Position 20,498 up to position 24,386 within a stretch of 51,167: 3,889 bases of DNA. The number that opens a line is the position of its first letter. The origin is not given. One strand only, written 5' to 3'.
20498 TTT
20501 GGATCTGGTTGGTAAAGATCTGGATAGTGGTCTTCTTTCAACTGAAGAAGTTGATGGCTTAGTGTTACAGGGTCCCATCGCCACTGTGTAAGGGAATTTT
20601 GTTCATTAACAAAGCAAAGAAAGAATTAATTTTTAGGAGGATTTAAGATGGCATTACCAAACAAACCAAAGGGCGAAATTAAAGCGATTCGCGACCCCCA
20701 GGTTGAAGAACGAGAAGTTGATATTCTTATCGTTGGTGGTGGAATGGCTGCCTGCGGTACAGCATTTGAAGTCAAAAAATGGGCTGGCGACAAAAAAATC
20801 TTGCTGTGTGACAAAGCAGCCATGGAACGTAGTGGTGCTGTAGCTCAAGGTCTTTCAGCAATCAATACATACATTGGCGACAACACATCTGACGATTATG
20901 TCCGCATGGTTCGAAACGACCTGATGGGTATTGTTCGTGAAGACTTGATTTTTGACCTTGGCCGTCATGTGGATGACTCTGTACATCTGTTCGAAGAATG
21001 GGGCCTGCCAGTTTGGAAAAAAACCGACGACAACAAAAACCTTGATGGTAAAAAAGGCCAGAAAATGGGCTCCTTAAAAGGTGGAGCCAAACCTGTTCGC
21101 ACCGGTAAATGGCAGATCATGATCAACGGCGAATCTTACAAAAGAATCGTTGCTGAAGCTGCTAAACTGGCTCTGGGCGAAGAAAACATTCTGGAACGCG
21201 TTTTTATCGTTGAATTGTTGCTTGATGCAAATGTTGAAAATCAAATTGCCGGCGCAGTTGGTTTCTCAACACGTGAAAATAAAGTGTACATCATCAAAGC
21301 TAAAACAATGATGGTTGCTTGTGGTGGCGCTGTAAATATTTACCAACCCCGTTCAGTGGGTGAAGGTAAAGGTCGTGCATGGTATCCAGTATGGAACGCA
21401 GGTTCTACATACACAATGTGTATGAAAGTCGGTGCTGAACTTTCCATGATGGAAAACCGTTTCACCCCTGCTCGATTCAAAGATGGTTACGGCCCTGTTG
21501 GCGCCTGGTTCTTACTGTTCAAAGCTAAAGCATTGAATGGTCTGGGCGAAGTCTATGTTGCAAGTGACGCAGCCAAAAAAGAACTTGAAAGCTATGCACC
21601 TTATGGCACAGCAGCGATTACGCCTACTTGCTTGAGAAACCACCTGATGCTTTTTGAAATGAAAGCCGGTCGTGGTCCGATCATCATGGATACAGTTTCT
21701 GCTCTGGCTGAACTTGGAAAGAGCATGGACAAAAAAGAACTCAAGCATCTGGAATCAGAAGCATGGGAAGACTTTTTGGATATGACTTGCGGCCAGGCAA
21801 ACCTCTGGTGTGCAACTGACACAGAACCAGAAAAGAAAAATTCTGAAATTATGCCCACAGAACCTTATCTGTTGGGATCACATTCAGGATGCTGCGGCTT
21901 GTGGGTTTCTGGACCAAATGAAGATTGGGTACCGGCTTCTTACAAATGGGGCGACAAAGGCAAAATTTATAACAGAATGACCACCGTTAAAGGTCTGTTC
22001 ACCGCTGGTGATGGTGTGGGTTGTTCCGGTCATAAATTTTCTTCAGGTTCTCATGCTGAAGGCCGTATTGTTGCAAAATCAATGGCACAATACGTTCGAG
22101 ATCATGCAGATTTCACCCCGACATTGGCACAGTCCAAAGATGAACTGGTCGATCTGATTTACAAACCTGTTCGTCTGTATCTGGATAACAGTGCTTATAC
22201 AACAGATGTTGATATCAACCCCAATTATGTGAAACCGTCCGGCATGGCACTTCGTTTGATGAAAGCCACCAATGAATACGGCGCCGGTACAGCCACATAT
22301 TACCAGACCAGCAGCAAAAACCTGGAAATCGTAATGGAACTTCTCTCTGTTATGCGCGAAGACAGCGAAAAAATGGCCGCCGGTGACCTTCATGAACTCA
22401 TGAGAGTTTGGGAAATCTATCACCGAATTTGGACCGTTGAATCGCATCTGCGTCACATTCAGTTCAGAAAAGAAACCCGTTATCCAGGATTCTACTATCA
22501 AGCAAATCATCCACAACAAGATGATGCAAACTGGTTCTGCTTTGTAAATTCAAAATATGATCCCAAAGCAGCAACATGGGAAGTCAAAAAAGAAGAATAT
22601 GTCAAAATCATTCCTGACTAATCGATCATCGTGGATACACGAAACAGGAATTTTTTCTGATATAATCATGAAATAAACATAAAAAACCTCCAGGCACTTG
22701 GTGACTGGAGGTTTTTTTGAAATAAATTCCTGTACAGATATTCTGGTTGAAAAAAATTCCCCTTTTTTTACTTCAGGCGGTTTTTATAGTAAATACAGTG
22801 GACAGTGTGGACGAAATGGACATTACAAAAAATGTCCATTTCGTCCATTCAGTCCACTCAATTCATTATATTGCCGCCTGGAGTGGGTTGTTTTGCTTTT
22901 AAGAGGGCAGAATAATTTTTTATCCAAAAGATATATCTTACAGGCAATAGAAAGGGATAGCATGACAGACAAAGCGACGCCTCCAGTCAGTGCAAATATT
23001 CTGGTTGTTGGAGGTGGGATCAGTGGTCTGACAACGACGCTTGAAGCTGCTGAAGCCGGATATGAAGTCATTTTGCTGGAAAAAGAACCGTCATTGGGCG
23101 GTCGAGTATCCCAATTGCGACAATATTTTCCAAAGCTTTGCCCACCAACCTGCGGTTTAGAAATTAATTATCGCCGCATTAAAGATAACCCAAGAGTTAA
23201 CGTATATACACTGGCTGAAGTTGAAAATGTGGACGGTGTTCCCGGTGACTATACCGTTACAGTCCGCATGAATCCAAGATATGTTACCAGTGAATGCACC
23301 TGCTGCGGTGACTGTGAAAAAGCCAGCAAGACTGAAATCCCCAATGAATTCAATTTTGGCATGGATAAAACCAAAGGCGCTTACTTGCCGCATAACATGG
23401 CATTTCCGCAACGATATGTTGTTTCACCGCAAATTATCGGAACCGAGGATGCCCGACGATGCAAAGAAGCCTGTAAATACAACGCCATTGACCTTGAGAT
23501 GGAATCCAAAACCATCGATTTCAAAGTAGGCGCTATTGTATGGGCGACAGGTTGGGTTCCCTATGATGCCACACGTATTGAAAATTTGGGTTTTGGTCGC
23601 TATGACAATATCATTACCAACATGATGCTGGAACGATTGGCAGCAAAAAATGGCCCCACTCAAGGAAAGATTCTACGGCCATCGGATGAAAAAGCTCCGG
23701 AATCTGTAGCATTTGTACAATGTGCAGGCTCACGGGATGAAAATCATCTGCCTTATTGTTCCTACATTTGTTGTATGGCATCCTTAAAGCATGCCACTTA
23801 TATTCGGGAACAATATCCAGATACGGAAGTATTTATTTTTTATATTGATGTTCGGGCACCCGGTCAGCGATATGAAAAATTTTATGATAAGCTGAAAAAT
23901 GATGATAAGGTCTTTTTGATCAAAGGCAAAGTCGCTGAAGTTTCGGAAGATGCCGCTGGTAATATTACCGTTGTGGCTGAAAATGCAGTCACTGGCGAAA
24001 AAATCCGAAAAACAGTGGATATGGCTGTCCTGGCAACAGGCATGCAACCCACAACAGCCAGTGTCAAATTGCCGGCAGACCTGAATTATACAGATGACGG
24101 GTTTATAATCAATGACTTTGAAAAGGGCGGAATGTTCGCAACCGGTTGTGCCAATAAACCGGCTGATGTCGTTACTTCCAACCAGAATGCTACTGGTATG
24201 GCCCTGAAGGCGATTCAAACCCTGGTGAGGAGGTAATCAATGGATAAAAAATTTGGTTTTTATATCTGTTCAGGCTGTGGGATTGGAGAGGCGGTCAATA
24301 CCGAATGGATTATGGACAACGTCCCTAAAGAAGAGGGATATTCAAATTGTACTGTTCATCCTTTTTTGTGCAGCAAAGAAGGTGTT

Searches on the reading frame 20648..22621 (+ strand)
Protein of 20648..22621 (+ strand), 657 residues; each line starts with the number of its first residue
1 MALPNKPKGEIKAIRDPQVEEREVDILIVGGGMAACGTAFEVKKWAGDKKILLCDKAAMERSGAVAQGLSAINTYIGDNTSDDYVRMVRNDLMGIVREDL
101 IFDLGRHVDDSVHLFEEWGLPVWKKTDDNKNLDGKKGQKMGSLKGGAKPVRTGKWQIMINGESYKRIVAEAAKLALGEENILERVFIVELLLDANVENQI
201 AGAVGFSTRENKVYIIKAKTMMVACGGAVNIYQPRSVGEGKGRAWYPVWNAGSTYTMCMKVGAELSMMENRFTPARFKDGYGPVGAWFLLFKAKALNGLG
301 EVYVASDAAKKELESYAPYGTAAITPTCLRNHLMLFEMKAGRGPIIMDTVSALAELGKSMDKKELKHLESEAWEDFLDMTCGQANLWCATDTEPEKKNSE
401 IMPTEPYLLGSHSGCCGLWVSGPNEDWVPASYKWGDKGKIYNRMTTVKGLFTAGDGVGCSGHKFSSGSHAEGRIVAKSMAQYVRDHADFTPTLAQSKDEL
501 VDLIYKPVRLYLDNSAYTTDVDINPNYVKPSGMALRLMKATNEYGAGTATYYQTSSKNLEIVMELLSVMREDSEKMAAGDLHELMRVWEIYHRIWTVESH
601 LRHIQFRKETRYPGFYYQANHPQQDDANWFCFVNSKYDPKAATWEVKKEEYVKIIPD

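Call 20: search_protein_families(library=pfam, proteins=[window:20648-22621:+], max_evalue=0.00001)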
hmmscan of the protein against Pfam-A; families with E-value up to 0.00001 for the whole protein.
window:20648-22621:+ (657 aa): 1 family
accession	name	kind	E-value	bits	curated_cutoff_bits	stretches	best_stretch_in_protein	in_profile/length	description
PF00890.30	FAD_binding_2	-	2.2e-10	40.7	20.4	1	25-318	1-296/414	FAD binding domain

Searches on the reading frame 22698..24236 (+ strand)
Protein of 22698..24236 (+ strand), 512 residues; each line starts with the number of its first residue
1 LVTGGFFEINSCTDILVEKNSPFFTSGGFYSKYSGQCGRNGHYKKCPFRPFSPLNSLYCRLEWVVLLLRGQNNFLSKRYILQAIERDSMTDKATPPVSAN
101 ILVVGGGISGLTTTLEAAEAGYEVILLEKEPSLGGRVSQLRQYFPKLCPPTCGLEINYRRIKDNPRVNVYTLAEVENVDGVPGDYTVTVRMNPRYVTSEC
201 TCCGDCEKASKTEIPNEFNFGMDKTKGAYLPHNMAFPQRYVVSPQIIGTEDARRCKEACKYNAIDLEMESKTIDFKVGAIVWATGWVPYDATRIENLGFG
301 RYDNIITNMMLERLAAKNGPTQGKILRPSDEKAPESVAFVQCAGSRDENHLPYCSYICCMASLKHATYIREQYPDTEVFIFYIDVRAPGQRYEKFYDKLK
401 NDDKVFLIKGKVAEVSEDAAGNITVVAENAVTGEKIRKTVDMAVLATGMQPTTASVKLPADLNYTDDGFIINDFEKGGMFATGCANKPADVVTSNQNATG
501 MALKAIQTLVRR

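Call 20: search_protein_families(library=pfam, proteins=[window:22698-24236:+], max_evalue=0.00001)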
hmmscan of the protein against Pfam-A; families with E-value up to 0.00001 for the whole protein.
window:22698-24236:+ (512 aa): 5 families
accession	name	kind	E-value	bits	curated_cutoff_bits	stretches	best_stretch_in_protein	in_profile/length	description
PF07992.20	Pyr_redox_2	-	2.8e-09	37.3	26.1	0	89-134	136-178/291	Pyridine nucleotide-disulphide oxidoreductase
PF13450.12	NAD_binding_8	-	1.1e-08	35.7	21.9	1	103-141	1-39/68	NAD(P)-binding Rossmann-like domain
PF01266.30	DAO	-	2.4e-08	34.3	27.9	1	101-135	2-36/353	FAD dependent oxidoreductase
PF12831.13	FAD_oxidored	-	2.4e-07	30.8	27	1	101-138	2-39/416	FAD dependent oxidoreductase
PF00890.30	FAD_binding_2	-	4.8e-07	29.8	20.4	1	101-135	2-36/414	FAD binding domain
